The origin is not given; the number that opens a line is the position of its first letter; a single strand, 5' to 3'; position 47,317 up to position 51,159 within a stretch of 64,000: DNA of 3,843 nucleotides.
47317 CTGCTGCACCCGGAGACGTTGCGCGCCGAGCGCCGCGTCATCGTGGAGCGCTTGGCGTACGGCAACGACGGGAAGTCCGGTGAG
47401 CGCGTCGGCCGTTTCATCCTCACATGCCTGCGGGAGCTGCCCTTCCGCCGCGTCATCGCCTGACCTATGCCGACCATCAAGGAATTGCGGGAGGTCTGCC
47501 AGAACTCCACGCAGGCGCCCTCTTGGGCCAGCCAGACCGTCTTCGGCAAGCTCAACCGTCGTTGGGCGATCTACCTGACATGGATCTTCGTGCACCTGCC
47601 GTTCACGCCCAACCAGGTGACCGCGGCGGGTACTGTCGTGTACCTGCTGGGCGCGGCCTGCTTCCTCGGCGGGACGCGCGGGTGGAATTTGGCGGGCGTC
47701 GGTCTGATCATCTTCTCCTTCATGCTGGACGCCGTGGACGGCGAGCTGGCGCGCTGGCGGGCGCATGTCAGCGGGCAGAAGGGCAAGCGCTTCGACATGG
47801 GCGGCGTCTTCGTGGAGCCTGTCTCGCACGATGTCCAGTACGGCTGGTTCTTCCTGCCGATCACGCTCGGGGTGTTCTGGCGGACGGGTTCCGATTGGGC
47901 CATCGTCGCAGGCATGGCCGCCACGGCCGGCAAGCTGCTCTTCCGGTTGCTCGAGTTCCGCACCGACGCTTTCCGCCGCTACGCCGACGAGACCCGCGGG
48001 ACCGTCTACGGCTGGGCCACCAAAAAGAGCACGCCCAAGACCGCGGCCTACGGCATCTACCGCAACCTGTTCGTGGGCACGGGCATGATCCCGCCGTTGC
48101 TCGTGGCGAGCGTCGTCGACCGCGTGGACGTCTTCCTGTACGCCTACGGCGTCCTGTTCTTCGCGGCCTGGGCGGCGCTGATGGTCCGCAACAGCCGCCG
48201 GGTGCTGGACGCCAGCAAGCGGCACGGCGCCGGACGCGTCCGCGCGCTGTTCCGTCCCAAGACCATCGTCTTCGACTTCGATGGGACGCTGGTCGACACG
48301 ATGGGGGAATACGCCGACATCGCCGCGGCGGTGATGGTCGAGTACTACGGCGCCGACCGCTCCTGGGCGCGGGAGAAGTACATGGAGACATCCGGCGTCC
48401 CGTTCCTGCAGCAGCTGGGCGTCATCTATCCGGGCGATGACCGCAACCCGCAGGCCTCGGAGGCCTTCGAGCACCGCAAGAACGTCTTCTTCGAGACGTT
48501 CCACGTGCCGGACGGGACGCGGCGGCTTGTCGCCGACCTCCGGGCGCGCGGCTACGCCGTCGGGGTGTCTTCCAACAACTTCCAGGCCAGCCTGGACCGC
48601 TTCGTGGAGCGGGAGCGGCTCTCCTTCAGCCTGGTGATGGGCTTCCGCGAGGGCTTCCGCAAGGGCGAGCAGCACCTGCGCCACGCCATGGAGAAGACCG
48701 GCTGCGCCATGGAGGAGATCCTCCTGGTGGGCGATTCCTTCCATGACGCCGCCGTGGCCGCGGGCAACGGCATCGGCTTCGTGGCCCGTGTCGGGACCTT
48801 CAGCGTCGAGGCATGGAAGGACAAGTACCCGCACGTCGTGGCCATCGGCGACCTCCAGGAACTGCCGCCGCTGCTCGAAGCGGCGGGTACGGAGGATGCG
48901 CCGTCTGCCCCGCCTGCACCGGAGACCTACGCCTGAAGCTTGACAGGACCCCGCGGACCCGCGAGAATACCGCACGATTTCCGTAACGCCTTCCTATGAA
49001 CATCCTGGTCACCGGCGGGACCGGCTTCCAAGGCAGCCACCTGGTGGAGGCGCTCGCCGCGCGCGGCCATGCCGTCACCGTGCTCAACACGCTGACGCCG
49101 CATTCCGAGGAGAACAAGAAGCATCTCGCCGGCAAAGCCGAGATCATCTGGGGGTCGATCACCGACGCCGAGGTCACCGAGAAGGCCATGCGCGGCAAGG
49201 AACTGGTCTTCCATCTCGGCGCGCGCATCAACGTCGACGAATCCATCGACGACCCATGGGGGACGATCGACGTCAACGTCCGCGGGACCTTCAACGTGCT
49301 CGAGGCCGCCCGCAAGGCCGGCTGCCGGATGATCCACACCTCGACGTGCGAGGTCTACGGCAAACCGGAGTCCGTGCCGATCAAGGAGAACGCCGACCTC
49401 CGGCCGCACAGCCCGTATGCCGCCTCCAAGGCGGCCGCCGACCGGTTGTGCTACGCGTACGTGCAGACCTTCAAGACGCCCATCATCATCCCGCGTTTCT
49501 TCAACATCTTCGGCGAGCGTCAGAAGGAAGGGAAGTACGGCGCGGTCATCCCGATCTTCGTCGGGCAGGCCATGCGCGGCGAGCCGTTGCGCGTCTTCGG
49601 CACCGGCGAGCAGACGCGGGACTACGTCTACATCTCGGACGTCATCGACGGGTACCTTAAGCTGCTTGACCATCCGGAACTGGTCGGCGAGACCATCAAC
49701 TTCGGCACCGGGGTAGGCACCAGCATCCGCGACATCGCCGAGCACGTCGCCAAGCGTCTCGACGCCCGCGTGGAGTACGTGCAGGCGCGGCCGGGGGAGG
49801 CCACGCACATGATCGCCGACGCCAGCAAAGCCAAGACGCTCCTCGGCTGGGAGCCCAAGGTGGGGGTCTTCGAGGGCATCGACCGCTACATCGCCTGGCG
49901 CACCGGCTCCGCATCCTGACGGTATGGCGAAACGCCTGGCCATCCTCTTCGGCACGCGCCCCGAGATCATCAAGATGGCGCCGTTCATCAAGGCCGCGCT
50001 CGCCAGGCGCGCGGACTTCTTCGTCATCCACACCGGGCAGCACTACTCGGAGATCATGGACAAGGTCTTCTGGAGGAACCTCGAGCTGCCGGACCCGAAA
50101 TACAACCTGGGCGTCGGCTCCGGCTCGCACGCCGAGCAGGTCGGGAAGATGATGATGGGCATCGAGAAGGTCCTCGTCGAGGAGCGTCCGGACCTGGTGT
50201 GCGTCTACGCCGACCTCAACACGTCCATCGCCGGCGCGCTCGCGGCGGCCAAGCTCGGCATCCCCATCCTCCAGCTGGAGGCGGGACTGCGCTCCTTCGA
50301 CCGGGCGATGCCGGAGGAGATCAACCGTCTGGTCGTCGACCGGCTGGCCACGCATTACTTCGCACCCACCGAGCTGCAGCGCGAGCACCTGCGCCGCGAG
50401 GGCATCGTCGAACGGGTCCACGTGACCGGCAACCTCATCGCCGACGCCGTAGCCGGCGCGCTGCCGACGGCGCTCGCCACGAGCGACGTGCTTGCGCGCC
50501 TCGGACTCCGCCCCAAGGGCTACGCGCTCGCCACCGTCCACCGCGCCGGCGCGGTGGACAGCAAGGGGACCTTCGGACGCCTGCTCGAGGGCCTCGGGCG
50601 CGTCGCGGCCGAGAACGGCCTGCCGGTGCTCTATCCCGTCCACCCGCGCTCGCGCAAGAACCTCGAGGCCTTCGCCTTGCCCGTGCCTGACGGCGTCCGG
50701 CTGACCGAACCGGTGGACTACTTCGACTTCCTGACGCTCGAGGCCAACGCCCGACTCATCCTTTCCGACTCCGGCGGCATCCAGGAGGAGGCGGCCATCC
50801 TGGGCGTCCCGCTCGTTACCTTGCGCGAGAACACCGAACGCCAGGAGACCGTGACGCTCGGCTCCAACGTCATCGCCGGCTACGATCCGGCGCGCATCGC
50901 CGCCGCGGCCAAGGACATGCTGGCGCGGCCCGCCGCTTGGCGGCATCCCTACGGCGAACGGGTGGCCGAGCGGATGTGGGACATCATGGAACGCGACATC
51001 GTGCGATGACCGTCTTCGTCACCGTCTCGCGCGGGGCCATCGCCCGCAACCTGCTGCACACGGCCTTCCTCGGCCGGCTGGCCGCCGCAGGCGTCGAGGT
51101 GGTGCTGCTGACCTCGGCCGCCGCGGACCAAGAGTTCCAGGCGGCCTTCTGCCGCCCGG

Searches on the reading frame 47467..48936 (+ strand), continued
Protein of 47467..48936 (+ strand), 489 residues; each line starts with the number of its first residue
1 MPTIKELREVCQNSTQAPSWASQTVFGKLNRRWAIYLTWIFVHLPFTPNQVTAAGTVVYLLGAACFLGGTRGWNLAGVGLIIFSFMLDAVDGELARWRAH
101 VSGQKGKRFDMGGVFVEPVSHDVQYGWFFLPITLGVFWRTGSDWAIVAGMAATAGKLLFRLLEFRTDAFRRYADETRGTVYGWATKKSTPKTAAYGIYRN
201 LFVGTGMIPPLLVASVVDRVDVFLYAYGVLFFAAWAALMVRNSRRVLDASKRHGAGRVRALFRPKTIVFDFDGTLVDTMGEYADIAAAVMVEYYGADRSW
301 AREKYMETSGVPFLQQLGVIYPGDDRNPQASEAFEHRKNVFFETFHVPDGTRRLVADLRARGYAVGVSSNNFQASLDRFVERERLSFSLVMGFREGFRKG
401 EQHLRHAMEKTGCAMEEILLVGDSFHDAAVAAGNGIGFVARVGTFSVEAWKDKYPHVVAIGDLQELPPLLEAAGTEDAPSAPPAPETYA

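Call 72: search_protein_families(library=pfam, proteins=[L016:5885-6940:-, L016:6888-8612:+, L016:8655-9731:+, L016:9857-10630:+, L016:10678-11418:+, L016:11375-12496:+, L016:12505-13374:-, L016:13394-14158:-, L016:14587-15867:-, L016:16024-16902:+])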
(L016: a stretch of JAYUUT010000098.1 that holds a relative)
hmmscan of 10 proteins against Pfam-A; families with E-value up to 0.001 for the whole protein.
L016:5885-6940:- (351 aa): 2 families
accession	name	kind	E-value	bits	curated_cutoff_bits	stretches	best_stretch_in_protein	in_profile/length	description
PF02678.22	Pirin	-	3.6e-24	85.3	26.1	1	74-152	33-108/108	Pirin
PF05726.19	Pirin_C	-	6.9e-23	81.4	27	1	219-321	2-103/103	Pirin C-terminal cupin domain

L016:6888-8612:+ (574 aa): 5 families
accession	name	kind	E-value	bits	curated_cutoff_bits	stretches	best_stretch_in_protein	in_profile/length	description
PF04851.21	ResIII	-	3.2e-25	89.4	22.5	1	38-197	2-163/164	Type III restriction enzyme, res subunit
PF00271.37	Helicase_C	-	3.1e-15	56.8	23.5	1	272-371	10-108/110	Helicase conserved C-terminal domain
PF00270.35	DEAD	-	1.1e-10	41.9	26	1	41-197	1-161/167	DEAD/DEAH box helicase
PF18766.7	SWI2_SNF2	-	3e-05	24.2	26.7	1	44-229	2-188/221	SWI2/SNF2 ATPase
PF00239.26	Resolvase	-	0.00093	19.8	23.3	1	45-114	39-106/145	Resolvase, N terminal domain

L016:8655-9731:+ (358 aa): 3 families
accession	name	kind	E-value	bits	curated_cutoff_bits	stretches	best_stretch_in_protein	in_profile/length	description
PF01408.29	GFO_IDH_MocA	-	1.5e-25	90.7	24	1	5-124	1-120/120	Oxidoreductase family, NAD-binding Rossmann fold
PF22725.1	GFO_IDH_MocA_C3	-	4.3e-12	46.5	27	1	141-234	12-105/124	GFO/IDH/MocA C-terminal domain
PF02894.22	GFO_IDH_MocA_C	-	1.4e-09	38.5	22.9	1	141-357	8-218/218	Oxidoreductase family, C-terminal alpha/beta domain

L016:9857-10630:+ (257 aa): 3 families
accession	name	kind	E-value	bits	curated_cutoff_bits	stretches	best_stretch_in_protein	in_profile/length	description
PF13419.12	HAD_2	-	7.4e-15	55.9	23.8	1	52-227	1-178/178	Haloacid dehalogenase-like hydrolase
PF00702.32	Hydrolase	-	7e-13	49.8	26.4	1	50-218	2-188/191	haloacid dehalogenase-like hydrolase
PF12710.13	HAD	-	9.1e-08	33.2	27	1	52-214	1-185/189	haloacid dehalogenase-like hydrolase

L016:10678-11418:+ (246 aa): 2 families
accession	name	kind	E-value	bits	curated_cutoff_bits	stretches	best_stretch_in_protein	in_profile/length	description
PF12804.13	NTP_transf_3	-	2.8e-14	54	27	1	3-118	1-102/160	MobA-like NTP transferase domain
PF00483.29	NTP_transferase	-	1.3e-08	35.2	21.2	1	3-123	2-121/245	Nucleotidyl transferase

L016:11375-12496:+ (373 aa): 1 family
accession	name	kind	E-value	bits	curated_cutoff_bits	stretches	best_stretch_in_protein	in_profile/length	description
PF01066.26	CDP-OH_P_transf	-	1.1e-06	29.6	22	1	167-264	3-95/152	CDP-alcohol phosphatidyltransferase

L016:12505-13374:- (289 aa): 7 families
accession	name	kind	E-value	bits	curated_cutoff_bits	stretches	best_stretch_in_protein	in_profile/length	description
PF00691.25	OmpA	-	3.8e-16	59.7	27.2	1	165-263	1-97/98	OmpA family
PF11932.13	DUF3450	-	9.5e-05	22.3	32.6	1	26-150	21-143/241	Protein of unknown function (DUF3450)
PF18595.6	Nuf2_DHR10-like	-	0.00012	22.5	28.4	1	29-126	13-106/117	Nuf2, DHR10-like domain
PF00038.26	Filament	-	0.00023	21.3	40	1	43-138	19-115/313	Intermediate filament protein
PF13863.11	DUF4200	-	0.00024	21.9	29.7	1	42-109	38-105/119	Domain of unknown function (DUF4200)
PF10473.14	CENP-F_leu_zip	-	0.00037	21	34.5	0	36-122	11-104/140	Leucine-rich repeats of kinetochore protein Cenp-F/LEK1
PF07926.17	TPR_MLP1_2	-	0.00054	20.4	36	1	35-122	8-95/129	TPR/MLP1/MLP2-like protein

L016:13394-14158:- (254 aa): 1 family
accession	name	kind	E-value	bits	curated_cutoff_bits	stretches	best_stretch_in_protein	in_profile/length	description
PF13489.12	Methyltransf_23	-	0.00022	21.4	27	1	103-150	21-61/164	Methyltransferase domain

L016:14587-15867:- (426 aa): 1 family
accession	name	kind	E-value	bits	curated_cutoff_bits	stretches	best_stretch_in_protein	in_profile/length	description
PF00202.27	Aminotran_3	-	7.7e-40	137.3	30.5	2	194-340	180-331/403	Aminotransferase class-III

L016:16024-16902:+ (292 aa): 3 families
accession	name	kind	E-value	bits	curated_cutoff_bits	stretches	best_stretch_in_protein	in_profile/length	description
PF05368.20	NmrA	-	1.1e-19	71.7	27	1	2-220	3-242/298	NmrA-like family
PF13460.12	NAD_binding_10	-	1.3e-14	55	27.2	1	8-183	1-184/184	NAD(P)H-binding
PF01370.27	Epimerase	-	2.2e-09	37.5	20.9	1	4-67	1-66/240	NAD dependent epimerase/dehydratase family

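Call 73: fold_search(model_id=the predicted structure, library=pdb)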
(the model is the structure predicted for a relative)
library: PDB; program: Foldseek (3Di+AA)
matches with E <= 10: 733; with E <= 0.001: 183
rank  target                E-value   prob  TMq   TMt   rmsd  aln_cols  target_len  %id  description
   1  2hi0_A                4.5e-07  1.00  0.36  0.68   4.3       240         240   19  Crystal structure of putative phosphoglycolate phosphatase (YP_619066.1) from Lactobacillus delbrueckii subsp. bulgari (released 2006-08-15)
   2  2hi0_B                1.4e-06  1.00  0.36  0.70   4.6       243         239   19  Crystal structure of putative phosphoglycolate phosphatase (YP_619066.1) from Lactobacillus delbrueckii subsp. bulgari (released 2006-08-15)
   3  3mc1_B                1.5e-06  1.00  0.35  0.71   4.1       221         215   20  Crystal structure of a predicted phosphatase from Clostridium acetobutylicum (released 2010-04-07)
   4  4ex7                  3.1e-06  1.00  0.36  0.76   3.4       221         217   19  Crystal structure of the alnumycin P phosphatase in complex with free phosphate (released 2013-01-16)
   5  3d6j                  4.1e-06  1.00  0.36  0.77   3.2       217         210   18  Crystal structure of Putative haloacid dehalogenase-like hydrolase from Bacteroides fragilis (released 2008-07-15)
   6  3mc1_A                4.1e-06  1.00  0.34  0.71   4.2       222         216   18  Crystal structure of a predicted phosphatase from Clostridium acetobutylicum (released 2010-04-07)
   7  2hsz_A                8.4e-06  1.00  0.35  0.71   4.0       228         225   17  Crystal structure of a predicted phosphoglycolate phosphatase (hs_0176) from haemophilus somnus 129pt at 1.90 A resolu (released 2006-08-15)
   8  3sd7                  8.4e-06  1.00  0.35  0.73   3.8       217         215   15  1.7 Angstrom Resolution Crystal Structure of Putative Phosphatase from Clostridium difficile (released 2011-06-29)
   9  1te2_A                8.7e-06  1.00  0.35  0.73   3.6       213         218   20  Putative Phosphatase Ynic from Escherichia coli K12 (released 2004-08-03)
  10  2hoq                  8.7e-06  1.00  0.32  0.60   6.3       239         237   24  Crystal structure of the probable haloacid dehalogenase (PH1655) from pyrococcus horikoshii OT3 (released 2007-07-17)
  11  4ex6                  9.9e-06  1.00  0.36  0.76   3.5       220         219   19  Crystal structure of the alnumycin P phosphatase AlnB (released 2013-01-16)
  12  2nyv                  1.2e-05  1.00  0.30  0.63   6.8       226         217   18  X-ray crystal structure of a phosphoglycolate phosphatase from Aquifex aeolicus (released 2006-12-05)
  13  2ah5                  1.4e-05  1.00  0.36  0.78   3.1       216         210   17  Hydrolase, haloacid dehalogenase-like family protein SP0104 from Streptococcus pneumoniae (released 2005-09-27)
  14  4rn3_A                1.7e-05  1.00  0.33  0.69   4.2       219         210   21  Crystal structure of a HAD-superfamily hydrolase, subfamily IA, variant 1 (GSU2069) from Geobacter sulfurreducens PCA  (released 2014-11-26)
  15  3e58_B                1.8e-05  1.00  0.33  0.70   4.8       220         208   18  Crystal structure of putative beta-phosphoglucomutase from Streptococcus thermophilus (released 2008-08-26)
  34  4o6n_A                8.7e-05  1.00  0.34  0.48   4.8       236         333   16  Structure of AF2299, a CDP-alcohol phosphotransferase (CDP-bound) (released 2014-05-14)
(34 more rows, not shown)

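Call 80: find_encoding_contigs(protein=P0187, flank=8000, max_places=2)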
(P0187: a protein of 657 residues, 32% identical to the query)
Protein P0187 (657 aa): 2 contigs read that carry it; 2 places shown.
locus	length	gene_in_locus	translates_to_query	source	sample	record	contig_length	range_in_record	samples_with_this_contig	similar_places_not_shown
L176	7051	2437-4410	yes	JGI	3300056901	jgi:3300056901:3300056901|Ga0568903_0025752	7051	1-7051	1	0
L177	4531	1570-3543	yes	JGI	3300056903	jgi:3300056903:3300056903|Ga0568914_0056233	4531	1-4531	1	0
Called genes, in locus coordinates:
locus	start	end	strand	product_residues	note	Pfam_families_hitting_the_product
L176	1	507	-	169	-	?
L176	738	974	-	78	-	-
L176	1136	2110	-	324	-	PF04055:Radical_SAM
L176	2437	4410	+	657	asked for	PF01066:CDP-OH_P_transf, PF00702:Hydrolase, PF12710:HAD, PF13419:HAD_2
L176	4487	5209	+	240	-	PF00483:NTP_transferase, PF01128:IspD (weak), PF12804:NTP_transf_3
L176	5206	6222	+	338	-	PF03706:LPG_synthase_TM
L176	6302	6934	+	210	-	PF00596:Aldolase_II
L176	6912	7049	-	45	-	?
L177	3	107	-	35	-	?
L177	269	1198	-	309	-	PF04055:Radical_SAM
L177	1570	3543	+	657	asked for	PF01066:CDP-OH_P_transf, PF00702:Hydrolase, PF12710:HAD, PF13419:HAD_2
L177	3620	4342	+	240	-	PF00483:NTP_transferase, PF01128:IspD (weak), PF12804:NTP_transf_3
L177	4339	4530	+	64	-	?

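Call 81: find_encoding_contigs(protein=P0209, flank=10000, max_places=3)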
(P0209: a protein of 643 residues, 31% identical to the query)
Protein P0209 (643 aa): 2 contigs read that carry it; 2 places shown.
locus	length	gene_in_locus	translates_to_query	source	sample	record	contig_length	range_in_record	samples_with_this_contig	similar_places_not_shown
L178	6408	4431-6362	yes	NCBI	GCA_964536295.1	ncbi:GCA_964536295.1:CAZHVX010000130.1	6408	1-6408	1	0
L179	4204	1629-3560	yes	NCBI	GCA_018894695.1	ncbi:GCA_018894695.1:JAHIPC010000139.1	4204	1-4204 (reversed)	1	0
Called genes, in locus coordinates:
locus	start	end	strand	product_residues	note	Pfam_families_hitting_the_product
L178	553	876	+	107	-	-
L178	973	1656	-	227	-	PF00596:Aldolase_II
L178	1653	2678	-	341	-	PF03706:LPG_synthase_TM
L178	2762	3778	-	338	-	PF04055:Radical_SAM, PF13186:SPASM (weak)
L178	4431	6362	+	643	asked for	PF01066:CDP-OH_P_transf, PF00702:Hydrolase, PF12710:HAD (weak), PF13419:HAD_2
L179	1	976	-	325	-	PF04055:Radical_SAM, PF13186:SPASM (weak)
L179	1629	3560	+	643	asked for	PF01066:CDP-OH_P_transf, PF00702:Hydrolase, PF12710:HAD (weak), PF13419:HAD_2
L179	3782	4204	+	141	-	PF00483:NTP_transferase, PF12804:NTP_transf_3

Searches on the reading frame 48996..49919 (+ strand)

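Call 4: search_protein_families(library=pfam, proteins=[window:48996-49919:+])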
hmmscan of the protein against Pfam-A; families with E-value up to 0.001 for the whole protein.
window:48996-49919:+ (307 aa): 8 families
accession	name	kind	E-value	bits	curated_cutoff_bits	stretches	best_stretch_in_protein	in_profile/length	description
PF16363.11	GDP_Man_Dehyd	-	1.5e-64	219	27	1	4-296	1-330/332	GDP-mannose 4,6 dehydratase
PF01370.27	Epimerase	-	1.6e-64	218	20.9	1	3-237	1-240/240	NAD dependent epimerase/dehydratase family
PF01073.25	3Beta_HSD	-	1.1e-18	67.7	22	1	4-216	1-221/280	3-beta hydroxysteroid dehydrogenase/isomerase family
PF04321.23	RmlD_sub_bind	-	1.2e-16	61.1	27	1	1-269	1-245/287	RmlD substrate binding domain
PF02719.21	Polysacc_synt_2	-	3e-16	59.9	20.2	1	3-271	1-270/293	Polysaccharide biosynthesis protein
PF07993.18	NAD_binding_4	-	5.7e-15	55.6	20.1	1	63-177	84-213/258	Male sterility protein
PF13460.12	NAD_binding_10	-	1.1e-11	45.4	27.2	1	7-151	1-130/184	NAD(P)H-binding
PF05368.20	NmrA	-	1.2e-11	45.2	27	1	2-90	4-79/298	NmrA-like family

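Call 54: search_protein_families(library=ncbifam, proteins=[window:48996-49919:+], max_evalue=0.00001)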
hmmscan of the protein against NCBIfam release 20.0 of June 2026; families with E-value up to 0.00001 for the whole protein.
window:48996-49919:+ (307 aa): 31 families (the best 25 are shown)
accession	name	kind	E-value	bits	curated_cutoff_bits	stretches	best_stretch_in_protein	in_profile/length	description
TIGR04180.1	EDH_00030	hypoth_equivalog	2.3e-67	227.1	475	1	3-289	1-296/297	NAD-dependent 4,6-dehydratase LegB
TIGR01181.1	dTDP_gluc_dehyt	equivalog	1.3e-59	201.8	365.1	1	2-303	1-312/321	dTDP-glucose 4,6-dehydratase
TIGR01179.1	galE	equivalog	4.5e-48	163.8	262.3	1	2-295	1-317/332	UDP-glucose 4-epimerase GalE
TIGR02197.1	heptose_epim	equivalog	4.9e-35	121.2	274.6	1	3-301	1-312/316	ADP-glyceromanno-heptose 6-epimerase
NF007582.0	PRK10217.1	equivalog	3.4e-33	115.2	698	1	2-302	3-331/355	dTDP-glucose 4,6-dehydratase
NF007490.0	PRK10084.1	subfamily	2.6e-31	108.9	649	1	1-302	1-334/361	dTDP-glucose 4,6-dehydratase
TIGR02622.1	CDP_4_6_dhtase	equivalog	4.9e-30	104.8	278.45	1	2-302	6-330/352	CDP-glucose 4,6-dehydratase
NF011728.1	PRK15181.1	equivalog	6.1e-30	104.4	760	1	4-302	19-337/348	Vi polysaccharide biosynthesis UDP-N-acetylglucosaminuronic acid C-4 epimerase TviC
NF007956.0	PRK10675.1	subfamily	1.2e-25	90.3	394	1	1-286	1-313/338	UDP-glucose 4-epimerase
TIGR03466.1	HpnA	hypoth_equivalog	1.7e-23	83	367.65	1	2-165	2-164/327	hopanoid-associated sugar epimerase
NF042422.1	oxyalk_red_OleD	equivalog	9.4e-23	81.1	580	1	1-226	1-217/329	2-alkyl-3-oxoalkanoate reductase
TIGR01472.1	gmd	equivalog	3.3e-20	72.6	415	1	4-159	4-173/342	GDP-mannose 4,6-dehydratase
NF043036.1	ErythonDh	equivalog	4.2e-18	65.6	325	1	1-155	1-163/321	D-erythronate dehydrogenase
NF008872.0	PRK11908.1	equivalog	1.1e-17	64.1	294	1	2-263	3-279/349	bifunctional UDP-4-keto-pentose/UDP-xylose synthase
NF047922.1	GDPFucSynFcl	equivalog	7.1e-17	61.8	500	1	97-301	84-300/308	GDP-L-fucose synthase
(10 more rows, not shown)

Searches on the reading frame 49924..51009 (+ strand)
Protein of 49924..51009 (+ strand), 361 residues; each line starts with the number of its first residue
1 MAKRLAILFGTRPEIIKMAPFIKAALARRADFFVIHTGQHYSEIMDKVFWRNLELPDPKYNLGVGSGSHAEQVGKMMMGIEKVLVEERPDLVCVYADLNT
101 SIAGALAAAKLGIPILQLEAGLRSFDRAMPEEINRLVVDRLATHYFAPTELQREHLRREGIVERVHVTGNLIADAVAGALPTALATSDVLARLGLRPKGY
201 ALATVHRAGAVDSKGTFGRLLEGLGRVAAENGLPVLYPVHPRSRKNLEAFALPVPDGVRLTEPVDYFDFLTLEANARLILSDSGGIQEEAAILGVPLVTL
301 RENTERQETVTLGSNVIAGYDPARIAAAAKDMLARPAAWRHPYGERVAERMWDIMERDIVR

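Call 8: search_protein_families(library=pfam, proteins=[window:49924-51009:+])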
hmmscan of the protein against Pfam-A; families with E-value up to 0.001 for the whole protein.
window:49924-51009:+ (361 aa): 2 families
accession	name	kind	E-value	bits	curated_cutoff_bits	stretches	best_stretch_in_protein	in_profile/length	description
PF02350.25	Epimerase_2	-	1.6e-94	317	30.6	1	30-355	9-346/347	UDP-N-acetylglucosamine 2-epimerase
PF13439.12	Glyco_transf_4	-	0.00089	19.8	28.5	0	78-170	62-164/170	Glycosyltransferase Family 4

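Call 54: search_protein_families(library=ncbifam, proteins=[window:49924-51009:+], max_evalue=0.00001)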
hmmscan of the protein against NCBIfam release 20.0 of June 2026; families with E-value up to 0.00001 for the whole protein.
window:49924-51009:+ (361 aa): 2 families
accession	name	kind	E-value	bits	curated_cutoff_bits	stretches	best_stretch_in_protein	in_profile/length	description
TIGR00236.1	wecB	equivalog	5.6e-98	328.5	210.15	1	5-346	3-352/366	non-hydrolyzing UDP-N-acetylglucosamine 2-epimerase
TIGR03568.1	NeuC_NnaA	equivalog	3.7e-12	45.8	235.9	1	4-331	2-335/365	UDP-N-acetylglucosamine 2-epimerase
